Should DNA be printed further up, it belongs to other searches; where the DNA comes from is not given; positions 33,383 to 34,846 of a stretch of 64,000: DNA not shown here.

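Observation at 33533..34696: Phage-encoded type-II (eukaryote-like) glutamine synthetase homologue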

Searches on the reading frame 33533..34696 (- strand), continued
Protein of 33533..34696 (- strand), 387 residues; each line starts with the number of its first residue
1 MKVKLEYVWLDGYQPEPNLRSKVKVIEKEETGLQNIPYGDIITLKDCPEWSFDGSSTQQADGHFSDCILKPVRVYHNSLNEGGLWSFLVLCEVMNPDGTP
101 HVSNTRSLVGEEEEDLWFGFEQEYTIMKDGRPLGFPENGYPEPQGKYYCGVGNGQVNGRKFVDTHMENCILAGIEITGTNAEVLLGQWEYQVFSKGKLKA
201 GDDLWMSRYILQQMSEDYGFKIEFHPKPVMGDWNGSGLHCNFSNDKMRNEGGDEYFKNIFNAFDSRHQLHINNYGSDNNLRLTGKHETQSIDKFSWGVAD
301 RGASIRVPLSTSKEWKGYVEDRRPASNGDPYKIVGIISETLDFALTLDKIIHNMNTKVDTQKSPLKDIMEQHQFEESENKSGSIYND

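Call 10: find_homologous_proteins(query=window:33533-34696:-)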
Query window:33533-34696:- (387 aa): 8000 proteins with E <= 0.001 among 8000 candidates; the best 120 are listed.
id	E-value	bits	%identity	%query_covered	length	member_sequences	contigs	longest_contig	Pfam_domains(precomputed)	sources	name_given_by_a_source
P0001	2.7e-266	901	98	100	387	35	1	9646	PF03951.25,PF00120.30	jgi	-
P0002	2.7e-212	724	81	96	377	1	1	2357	PF03951.25,PF00120.30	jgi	jgi:glutamine synthetase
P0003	3.3e-212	723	84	93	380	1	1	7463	PF03951.25,PF00120.30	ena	-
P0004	3.9e-212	723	84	93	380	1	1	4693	PF03951.25,PF00120.30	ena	-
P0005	1.0e-211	722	81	96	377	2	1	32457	PF03951.25,PF00120.30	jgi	jgi:glutamine synthetase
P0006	2.0e-211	721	81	97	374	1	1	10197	PF03951.25,PF00120.30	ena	-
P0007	2.3e-211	720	81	97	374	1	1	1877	PF03951.25,PF00120.30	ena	-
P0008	2.5e-211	720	81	96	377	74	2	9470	PF03951.25,PF00120.30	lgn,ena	-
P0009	2.5e-211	720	81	97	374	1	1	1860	PF03951.25,PF00120.30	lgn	-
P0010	2.7e-211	720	80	97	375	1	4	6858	PF03951.25,PF00120.30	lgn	-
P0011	4.1e-211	720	84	93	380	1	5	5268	PF03951.25,PF00120.30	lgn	-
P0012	4.3e-211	720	81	96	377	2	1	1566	PF03951.25,PF00120.30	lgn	-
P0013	4.5e-211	720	82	96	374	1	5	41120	PF03951.25,PF00120.30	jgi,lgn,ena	-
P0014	6.3e-211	719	82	96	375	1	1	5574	PF03951.25,PF00120.30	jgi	-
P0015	7.3e-211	719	80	97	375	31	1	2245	PF03951.25,PF00120.30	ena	-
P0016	1.1e-210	718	82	96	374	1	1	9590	PF03951.25,PF00120.30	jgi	-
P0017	1.3e-210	718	84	93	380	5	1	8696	PF03951.25,PF00120.30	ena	-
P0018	1.5e-210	718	82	96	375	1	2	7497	PF03951.25,PF00120.30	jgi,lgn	-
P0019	1.6e-210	718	84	93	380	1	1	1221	PF03951.25,PF00120.30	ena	-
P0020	1.8e-210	718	80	97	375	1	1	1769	PF03951.25,PF00120.30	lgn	-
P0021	2.6e-210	717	79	100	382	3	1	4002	PF03951.25,PF00120.30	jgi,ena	-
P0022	3.4e-210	717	80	97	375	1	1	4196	PF03951.25,PF00120.30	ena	-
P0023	5.0e-210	716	84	93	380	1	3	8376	PF03951.25,PF00120.30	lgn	-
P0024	8.6e-210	715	84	93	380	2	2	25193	PF03951.25,PF00120.30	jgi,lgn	jgi:glutamine synthetase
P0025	5.6e-209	713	84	93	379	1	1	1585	PF03951.25,PF00120.30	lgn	-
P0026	2.3e-205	701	79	97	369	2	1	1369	PF03951.25,PF00120.30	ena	-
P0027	6.2e-204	696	77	99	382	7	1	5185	PF03951.25,PF00120.30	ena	-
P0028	3.3e-202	690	81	94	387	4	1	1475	PF03951.25,PF00120.30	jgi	-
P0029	1.4e-201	688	81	94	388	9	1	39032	PF03951.25,PF00120.30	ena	-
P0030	2.7e-201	687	81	94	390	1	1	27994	PF03951.25,PF00120.30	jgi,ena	jgi:glutamine synthetase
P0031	5.6e-201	686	80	92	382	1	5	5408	PF03951.25,PF00120.30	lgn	-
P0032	7.5e-201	686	80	94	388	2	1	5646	PF03951.25,PF00120.30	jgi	jgi:glutamine synthetase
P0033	1.0e-200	685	78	97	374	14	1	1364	PF03951.25,PF00120.30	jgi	jgi:glutamine synthetase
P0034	2.0e-200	684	80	92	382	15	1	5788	PF03951.25,PF00120.30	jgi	jgi:glutamine synthetase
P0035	3.4e-200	684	79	94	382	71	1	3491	PF03951.25,PF00120.30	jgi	jgi:glutamine synthetase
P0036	3.8e-200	684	81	93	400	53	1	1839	PF03951.25,PF00120.30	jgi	jgi:glutamine synthetase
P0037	4.5e-200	683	77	97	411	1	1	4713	PF03951.25,PF00120.30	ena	-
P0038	7.4e-200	683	80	94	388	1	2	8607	PF03951.25,PF00120.30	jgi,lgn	-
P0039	1.5e-199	682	79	94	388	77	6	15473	PF03951.25,PF00120.30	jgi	jgi:glutamine synthetase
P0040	1.6e-199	681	80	91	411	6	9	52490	PF03951.25,PF00120.30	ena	-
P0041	1.9e-199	681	80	94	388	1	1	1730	PF03951.25,PF00120.30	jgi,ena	jgi:glutamine synthetase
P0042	3.3e-199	680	80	94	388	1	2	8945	PF03951.25,PF00120.30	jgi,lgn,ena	jgi:glutamine synthetase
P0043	4.3e-199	680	80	94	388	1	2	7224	PF03951.25,PF00120.30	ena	-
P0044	5.2e-199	680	80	94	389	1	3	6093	PF03951.25,PF00120.30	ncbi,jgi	jgi:glutamine synthetase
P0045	5.5e-199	680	80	94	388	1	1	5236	PF03951.25,PF00120.30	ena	-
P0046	5.7e-199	680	79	94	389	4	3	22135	PF03951.25,PF00120.30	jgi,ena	-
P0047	9.0e-199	679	80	94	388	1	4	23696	PF03951.25,PF00120.30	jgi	jgi:glutamine synthetase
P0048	1.1e-198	679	79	94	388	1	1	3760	PF03951.25,PF00120.30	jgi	jgi:glutamine synthetase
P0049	1.7e-198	678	79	94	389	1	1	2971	PF03951.25,PF00120.30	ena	-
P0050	2.0e-198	678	79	94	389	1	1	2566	PF03951.25,PF00120.30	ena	-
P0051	2.5e-198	678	79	94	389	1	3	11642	PF03951.25,PF00120.30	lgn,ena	-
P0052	2.5e-198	678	76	97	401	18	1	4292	PF03951.25,PF00120.30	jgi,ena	jgi:glutamine synthetase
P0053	4.4e-198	677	79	94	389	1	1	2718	PF03951.25,PF00120.30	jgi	jgi:glutamine synthetase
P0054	4.8e-198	677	79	94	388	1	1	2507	PF03951.25,PF00120.30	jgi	jgi:glutamine synthetase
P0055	5.6e-198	676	79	94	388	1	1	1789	PF03951.25,PF00120.30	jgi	jgi:glutamine synthetase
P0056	5.7e-198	676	77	96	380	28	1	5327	PF03951.25,PF00120.30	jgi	-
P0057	5.9e-198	676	79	94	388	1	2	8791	PF03951.25,PF00120.30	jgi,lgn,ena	jgi:glutamine synthetase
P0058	9.9e-198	676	79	94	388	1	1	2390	PF03951.25,PF00120.30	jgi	jgi:glutamine synthetase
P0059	1.0e-197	676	79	94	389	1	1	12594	PF03951.25,PF00120.30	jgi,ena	jgi:glutamine synthetase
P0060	1.5e-197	675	79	94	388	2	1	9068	PF03951.25,PF00120.30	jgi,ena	jgi:glutamine synthetase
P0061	2.0e-197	675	79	94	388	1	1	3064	PF03951.25,PF00120.30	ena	-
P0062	2.3e-197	674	79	94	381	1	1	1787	PF03951.25,PF00120.30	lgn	-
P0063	2.4e-197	674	79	94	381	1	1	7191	PF03951.25,PF00120.30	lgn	-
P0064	3.1e-197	674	79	94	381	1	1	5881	PF03951.25,PF00120.30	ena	-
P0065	3.3e-197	674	79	94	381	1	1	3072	PF03951.25,PF00120.30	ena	-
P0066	3.3e-197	674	79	94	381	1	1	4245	PF03951.25,PF00120.30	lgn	-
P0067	5.0e-197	673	79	94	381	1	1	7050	PF03951.25,PF00120.30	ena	-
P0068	6.8e-197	673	76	96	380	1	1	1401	PF03951.25,PF00120.30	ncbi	-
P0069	7.3e-197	673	79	94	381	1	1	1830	PF03951.25,PF00120.30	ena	-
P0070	7.9e-197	673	79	94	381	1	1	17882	PF03951.25,PF00120.30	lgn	-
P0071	8.4e-197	673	79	94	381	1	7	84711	PF03951.25,PF00120.30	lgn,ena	-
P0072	8.5e-197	673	78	95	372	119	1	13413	PF03951.25,PF00120.30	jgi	-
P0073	9.6e-197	672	75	100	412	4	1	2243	PF03951.25,PF00120.30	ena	-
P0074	1.1e-196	672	78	94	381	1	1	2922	PF03951.25,PF00120.30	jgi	jgi:glutamine synthetase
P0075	2.2e-196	671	78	94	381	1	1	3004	PF03951.25,PF00120.30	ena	-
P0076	3.6e-196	670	78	94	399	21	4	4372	PF03951.25,PF00120.30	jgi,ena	jgi:glutamine synthetase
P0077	4.3e-196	670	78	94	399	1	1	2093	PF03951.25,PF00120.30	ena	-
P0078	5.5e-196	670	77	93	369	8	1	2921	PF03951.25,PF00120.30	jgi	-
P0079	5.6e-196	670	78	94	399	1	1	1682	PF03951.25,PF00120.30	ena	-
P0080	6.7e-196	670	78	94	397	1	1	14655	PF03951.25,PF00120.30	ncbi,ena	-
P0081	1.7e-195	668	76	97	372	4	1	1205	PF03951.25,PF00120.30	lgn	-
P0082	2.3e-195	668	79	93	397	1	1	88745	PF03951.25,PF00120.30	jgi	-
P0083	3.1e-195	667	78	94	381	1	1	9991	PF03951.25,PF00120.30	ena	-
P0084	3.4e-195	667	78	94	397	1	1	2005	PF03951.25,PF00120.30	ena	-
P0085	3.6e-195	667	78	94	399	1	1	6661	PF03951.25,PF00120.30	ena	-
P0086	4.3e-195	667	78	94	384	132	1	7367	PF03951.25,PF00120.30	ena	-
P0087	4.6e-195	667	78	93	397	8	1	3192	PF03951.25,PF00120.30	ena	-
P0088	5.2e-195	667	78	94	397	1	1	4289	PF03951.25,PF00120.30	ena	-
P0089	5.6e-195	667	76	97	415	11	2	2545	PF03951.25,PF00120.30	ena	-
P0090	7.3e-195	666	78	93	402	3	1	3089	PF03951.25,PF00120.30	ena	-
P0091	7.7e-195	666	73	97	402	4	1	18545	PF03951.25,PF00120.30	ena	-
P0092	7.8e-195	666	78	94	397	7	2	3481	PF03951.25,PF00120.30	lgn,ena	-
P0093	8.7e-195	666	78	94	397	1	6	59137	PF03951.25,PF00120.30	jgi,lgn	jgi:glutamine synthetase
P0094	1.1e-194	666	78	94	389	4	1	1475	PF03951.25,PF00120.30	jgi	jgi:glutamine synthetase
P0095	1.5e-194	665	78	94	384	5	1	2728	PF03951.25,PF00120.30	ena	-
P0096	2.4e-194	664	75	96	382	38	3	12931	PF03951.25,PF00120.30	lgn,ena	-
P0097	4.8e-194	663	77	94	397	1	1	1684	PF03951.25,PF00120.30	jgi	jgi:glutamine synthetase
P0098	7.4e-194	663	77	94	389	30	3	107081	PF03951.25,PF00120.30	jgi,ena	jgi:glutamine synthetase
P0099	8.5e-194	663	77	94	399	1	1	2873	PF03951.25,PF00120.30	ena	-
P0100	1.7e-193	662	76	96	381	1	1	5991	PF03951.25,PF00120.30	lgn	-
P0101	1.8e-193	662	76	96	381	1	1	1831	PF03951.25,PF00120.30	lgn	-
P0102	5.2e-193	660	77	93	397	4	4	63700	PF03951.25,PF00120.30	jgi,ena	jgi:glutamine synthetase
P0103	1.1e-192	659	77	97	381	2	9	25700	PF03951.25,PF00120.30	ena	-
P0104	2.2e-191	655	73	97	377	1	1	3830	PF03951.25,PF00120.30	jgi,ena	jgi:glutamine synthetase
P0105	2.5e-191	654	76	96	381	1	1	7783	PF03951.25,PF00120.30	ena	-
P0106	2.7e-191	654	73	96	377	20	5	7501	PF03951.25,PF00120.30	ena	-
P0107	3.0e-191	654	73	96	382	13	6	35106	PF03951.25,PF00120.30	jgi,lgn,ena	jgi:glutamine synthetase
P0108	4.2e-191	654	74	100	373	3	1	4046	PF03951.25,PF00120.30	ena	-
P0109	5.2e-191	653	72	98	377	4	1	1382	PF03951.25,PF00120.30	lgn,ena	-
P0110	7.3e-191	653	72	98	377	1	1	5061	PF03951.25,PF00120.30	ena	-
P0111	1.0e-190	653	74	97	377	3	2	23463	PF03951.25,PF00120.30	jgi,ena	-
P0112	2.4e-190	651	74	93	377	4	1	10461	PF03951.25,PF00120.30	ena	-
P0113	3.2e-190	651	72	98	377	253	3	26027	PF03951.25,PF00120.30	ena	-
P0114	4.3e-190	650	78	91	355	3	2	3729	PF03951.25,PF00120.30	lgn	-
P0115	5.1e-190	650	77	91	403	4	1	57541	PF03951.25,PF00120.30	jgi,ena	jgi:glutamine synthetase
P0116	5.2e-190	650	72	98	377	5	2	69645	PF03951.25,PF00120.30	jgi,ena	-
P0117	1.4e-189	649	72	100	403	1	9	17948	PF03951.25,PF00120.30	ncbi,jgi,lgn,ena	jgi:glutamine synthetase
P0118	1.7e-189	648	75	93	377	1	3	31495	PF03951.25,PF00120.30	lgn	-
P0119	3.9e-189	647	72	100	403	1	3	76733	PF03951.25,PF00120.30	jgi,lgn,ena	jgi:glutamine synthetase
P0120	5.7e-189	647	78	90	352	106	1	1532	PF03951.25,PF00120.30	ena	-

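Call 23: find_encoding_contigs(protein=window:33533-34696:-, flank=10000, max_places=4)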
Protein window:33533-34696:- (387 aa): 17 contigs read that carry it; 4 places shown.
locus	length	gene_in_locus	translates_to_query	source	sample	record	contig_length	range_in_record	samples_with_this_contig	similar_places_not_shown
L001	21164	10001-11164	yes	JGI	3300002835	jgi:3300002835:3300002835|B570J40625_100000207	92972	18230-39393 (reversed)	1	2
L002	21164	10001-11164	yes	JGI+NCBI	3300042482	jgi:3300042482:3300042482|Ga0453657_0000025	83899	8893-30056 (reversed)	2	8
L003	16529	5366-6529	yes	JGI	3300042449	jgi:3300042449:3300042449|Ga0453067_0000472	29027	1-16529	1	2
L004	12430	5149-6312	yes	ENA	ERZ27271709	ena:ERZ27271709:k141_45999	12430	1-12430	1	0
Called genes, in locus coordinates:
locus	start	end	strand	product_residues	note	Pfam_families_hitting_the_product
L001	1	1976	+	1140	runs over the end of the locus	-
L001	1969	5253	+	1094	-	-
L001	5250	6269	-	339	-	-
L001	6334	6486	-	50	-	-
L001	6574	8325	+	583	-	-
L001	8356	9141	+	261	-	-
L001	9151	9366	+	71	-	-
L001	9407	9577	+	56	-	-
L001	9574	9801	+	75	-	-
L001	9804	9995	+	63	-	-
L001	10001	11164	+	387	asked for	PF03951:Gln-synt_N, PF00120:Gln-synt_C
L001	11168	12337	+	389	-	PF11753:DUF3310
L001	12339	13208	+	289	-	PF01170:UPF0020 (faint), PF01555:N6_N4_Mtase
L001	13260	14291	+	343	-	-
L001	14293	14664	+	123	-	PF19174:DUF5856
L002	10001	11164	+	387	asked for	PF03951:Gln-synt_N, PF00120:Gln-synt_C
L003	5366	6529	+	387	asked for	PF03951:Gln-synt_N, PF00120:Gln-synt_C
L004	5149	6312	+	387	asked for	PF03951:Gln-synt_N, PF00120:Gln-synt_C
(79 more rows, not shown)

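Call 24: find_encoding_contigs(protein=P0098, flank=10000, max_places=3)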
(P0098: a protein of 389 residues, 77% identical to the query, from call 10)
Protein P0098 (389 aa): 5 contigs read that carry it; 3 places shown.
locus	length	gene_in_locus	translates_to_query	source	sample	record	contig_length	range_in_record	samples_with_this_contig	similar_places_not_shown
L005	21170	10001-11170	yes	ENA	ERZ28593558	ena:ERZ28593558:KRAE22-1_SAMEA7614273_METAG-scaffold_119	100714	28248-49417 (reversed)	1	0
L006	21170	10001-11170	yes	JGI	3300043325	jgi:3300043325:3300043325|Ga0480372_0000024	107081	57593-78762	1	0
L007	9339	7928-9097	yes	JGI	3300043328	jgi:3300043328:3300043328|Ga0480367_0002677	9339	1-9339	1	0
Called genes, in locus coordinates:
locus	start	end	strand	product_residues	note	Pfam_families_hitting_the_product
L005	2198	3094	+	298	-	-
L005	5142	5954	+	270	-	-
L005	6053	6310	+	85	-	PF13884:Peptidase_S74 (weak)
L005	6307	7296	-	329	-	-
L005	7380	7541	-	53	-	-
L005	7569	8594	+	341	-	-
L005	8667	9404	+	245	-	-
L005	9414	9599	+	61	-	-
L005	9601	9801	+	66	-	-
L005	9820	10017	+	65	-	-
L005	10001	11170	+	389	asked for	PF03951:Gln-synt_N, PF00120:Gln-synt_C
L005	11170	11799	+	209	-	PF27704:GuanidinoAc_N-MeTrfase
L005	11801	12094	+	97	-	PF11753:DUF3310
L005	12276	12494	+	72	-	-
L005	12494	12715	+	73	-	-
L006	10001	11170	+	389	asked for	PF03951:Gln-synt_N, PF00120:Gln-synt_C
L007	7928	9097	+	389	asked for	PF03951:Gln-synt_N, PF00120:Gln-synt_C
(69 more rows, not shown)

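Call 26: find_related_loci(query=window:33533-34696:-, collection=genome_contigs, flank=5000)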
Query window:33533-34696:- (387 aa) in genome_contigs; peptide patterns used: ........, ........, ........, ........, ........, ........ (x = any residue, [..] = any of these).
600 stretches matched a pattern (row limit reached: there are more); 599 encode a relative of the query (tblastn E <= 1e-3); the best 80 are kept; 80 distinct loci.
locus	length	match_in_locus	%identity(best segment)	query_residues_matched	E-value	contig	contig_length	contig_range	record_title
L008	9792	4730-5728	59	2-346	4e-137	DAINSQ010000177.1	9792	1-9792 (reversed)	MAG TPA_asm: Saprospiraceae bacterium isolate CTOTU46442 NODE_966_length_9792_cov_6.013557, whole genome shotgun sequenc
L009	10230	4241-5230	59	2-345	1e-135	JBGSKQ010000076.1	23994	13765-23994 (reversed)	MAG: Saprospiraceae bacterium isolate JTS-AC184 k141_2682989, whole genome shotgun sequence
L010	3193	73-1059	59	4-344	3e-140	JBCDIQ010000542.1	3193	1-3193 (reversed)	MAG: Bacteroidota bacterium isolate P01_H01_bin.183 k141_138521_length_3193_cov_8.0000, whole genome shotgun sequence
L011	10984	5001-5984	58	2-342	2e-134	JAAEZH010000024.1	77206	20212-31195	MAG: Bacteroidetes bacterium isolate P03SST1bin.21 NODE_201_length_77206_cov_6.94358, whole genome shotgun sequence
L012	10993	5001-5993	59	2-344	2e-134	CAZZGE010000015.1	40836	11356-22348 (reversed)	MAG TPA_asm: uncultured Porifericola sp. isolate binchicken_co8_359 genome assembly, contig: NODE_994_length_40836_cov_1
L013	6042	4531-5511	59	3-341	4e-134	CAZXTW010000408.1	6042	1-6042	MAG TPA_asm: uncultured Roseivirgaceae bacterium isolate SRP135972_co2_271 genome assembly, contig: NODE_21123_length_60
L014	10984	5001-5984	57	3-342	6e-133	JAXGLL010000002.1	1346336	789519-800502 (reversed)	MAG: Akkermansiaceae bacterium isolate AnMBR.bin208 bin208_2, whole genome shotgun sequence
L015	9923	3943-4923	58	1-341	8e-133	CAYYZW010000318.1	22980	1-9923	MAG TPA_asm: uncultured Pirellulaceae bacterium isolate SRP092796_co2_242 genome assembly, contig: k141_852119, whole ge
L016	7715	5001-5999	56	2-346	9e-132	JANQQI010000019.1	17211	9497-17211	MAG: Saprospiraceae bacterium isolate IP29b_bin.23 k99_281191, whole genome shotgun sequence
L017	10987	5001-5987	59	3-341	2e-131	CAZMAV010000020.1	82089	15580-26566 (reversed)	MAG TPA_asm: uncultured Bacteroidia bacterium isolate SRP141376_co5_421 genome assembly, contig: NODE_590_length_82089_c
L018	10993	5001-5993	58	3-345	2e-130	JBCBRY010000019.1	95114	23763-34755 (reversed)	MAG: Bacteroidota bacterium isolate J06638_10 NODE_19_length_95114_cov_17.411061, whole genome shotgun sequence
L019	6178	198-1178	58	4-342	2e-129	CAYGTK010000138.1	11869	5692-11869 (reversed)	MAG TPA_asm: uncultured Chitinophagaceae bacterium isolate ERP117304_co3_226 genome assembly, contig: NODE_7583_length_1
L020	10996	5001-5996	58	1-344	3e-135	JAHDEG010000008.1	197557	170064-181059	MAG: Flavobacteriales bacterium isolate MAG-176 ND_23, whole genome shotgun sequence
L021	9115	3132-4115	56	2-341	1e-127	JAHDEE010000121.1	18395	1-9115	MAG: Chitinophagales bacterium isolate MAG-174 RZ_8615, whole genome shotgun sequence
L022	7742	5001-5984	55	1-342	2e-127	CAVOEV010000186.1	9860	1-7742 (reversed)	MAG: Planctomycetota bacterium isolate CBN3_331.30 genome assembly, contig: Ga0302139_10002041, whole genome shotgun seq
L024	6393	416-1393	60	4-341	2e-125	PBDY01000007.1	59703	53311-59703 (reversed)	MAG: Gammaproteobacteria bacterium isolate SP335 32846, whole genome shotgun sequence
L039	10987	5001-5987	55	2-341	8e-122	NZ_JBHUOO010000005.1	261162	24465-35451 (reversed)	Leeuwenhoekiella polynyae strain KCTC4 2185 GCM70019861_48, whole genome shotgun sequence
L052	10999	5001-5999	53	2-344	4e-121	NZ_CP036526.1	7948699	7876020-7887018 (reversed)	Stieleria marina strain K23_9 chromosome, complete genome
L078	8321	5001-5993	54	2-341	5e-120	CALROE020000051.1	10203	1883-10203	MAG: Bradyrhizobium ivorense isolate JJ-K9-75-5-m2-bin57 genome assembly, contig: JJ-K9-75-C717, whole genome shotgun se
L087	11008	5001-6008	55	2-345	8e-120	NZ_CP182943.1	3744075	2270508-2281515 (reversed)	Flavobacterium faecale strain WV33 chromosome, complete genome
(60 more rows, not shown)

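Call 29: get_annotated_region(hit=H1, flank=8000)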
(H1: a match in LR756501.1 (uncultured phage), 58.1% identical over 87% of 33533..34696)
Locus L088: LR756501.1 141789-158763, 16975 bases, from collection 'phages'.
description: uncultured phage genome assembly, chromosome: 1.
organism: uncultured phage (NCBI taxid 278008)
taxonomy: Viruses; environmental samples
host: -; source: metagenomic; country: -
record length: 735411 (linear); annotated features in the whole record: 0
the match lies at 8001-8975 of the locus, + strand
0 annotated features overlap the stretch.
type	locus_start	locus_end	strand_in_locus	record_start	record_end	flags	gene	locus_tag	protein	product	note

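Call 30: search_protein_representatives(protein=window:33533-34696:-)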
Query: 387 residues. Proteins with E-value up to 0.001 (for the whole library): 5686; up to 1e-10: 2884; up to 1e-30: 796. The best 150 are listed.
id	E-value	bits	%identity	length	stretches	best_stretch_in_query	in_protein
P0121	1.6e-130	452.6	58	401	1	3-366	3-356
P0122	4.4e-114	398.4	54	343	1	2-342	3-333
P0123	2.8e-113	395.8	56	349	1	5-341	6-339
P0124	6.2e-102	358.4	56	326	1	5-341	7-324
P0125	4.8e-101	355.5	61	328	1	89-357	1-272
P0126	2.5e-93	330.0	49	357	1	3-339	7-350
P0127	1.1e-92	328.0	52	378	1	2-333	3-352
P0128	1.8e-92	327.2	59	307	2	213-362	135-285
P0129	4.1e-91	322.8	47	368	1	5-341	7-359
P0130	2.9e-90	319.9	50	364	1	5-334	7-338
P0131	7.0e-89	315.4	49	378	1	3-341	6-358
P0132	8.3e-88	311.9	51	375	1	1-340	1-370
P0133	2.1e-87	310.5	47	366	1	4-343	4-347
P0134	8.3e-87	308.6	48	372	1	14-341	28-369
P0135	1.7e-86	307.5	51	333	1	5-341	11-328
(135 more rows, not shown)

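Call 32: get_annotated_region(hit=H3, flank=6000)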
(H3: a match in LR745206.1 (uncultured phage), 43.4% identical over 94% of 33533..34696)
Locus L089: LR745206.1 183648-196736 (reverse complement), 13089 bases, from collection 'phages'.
description: uncultured phage genome assembly, chromosome: 1.
organism: uncultured phage (NCBI taxid 278008)
taxonomy: Viruses; environmental samples
host: -; source: metagenomic; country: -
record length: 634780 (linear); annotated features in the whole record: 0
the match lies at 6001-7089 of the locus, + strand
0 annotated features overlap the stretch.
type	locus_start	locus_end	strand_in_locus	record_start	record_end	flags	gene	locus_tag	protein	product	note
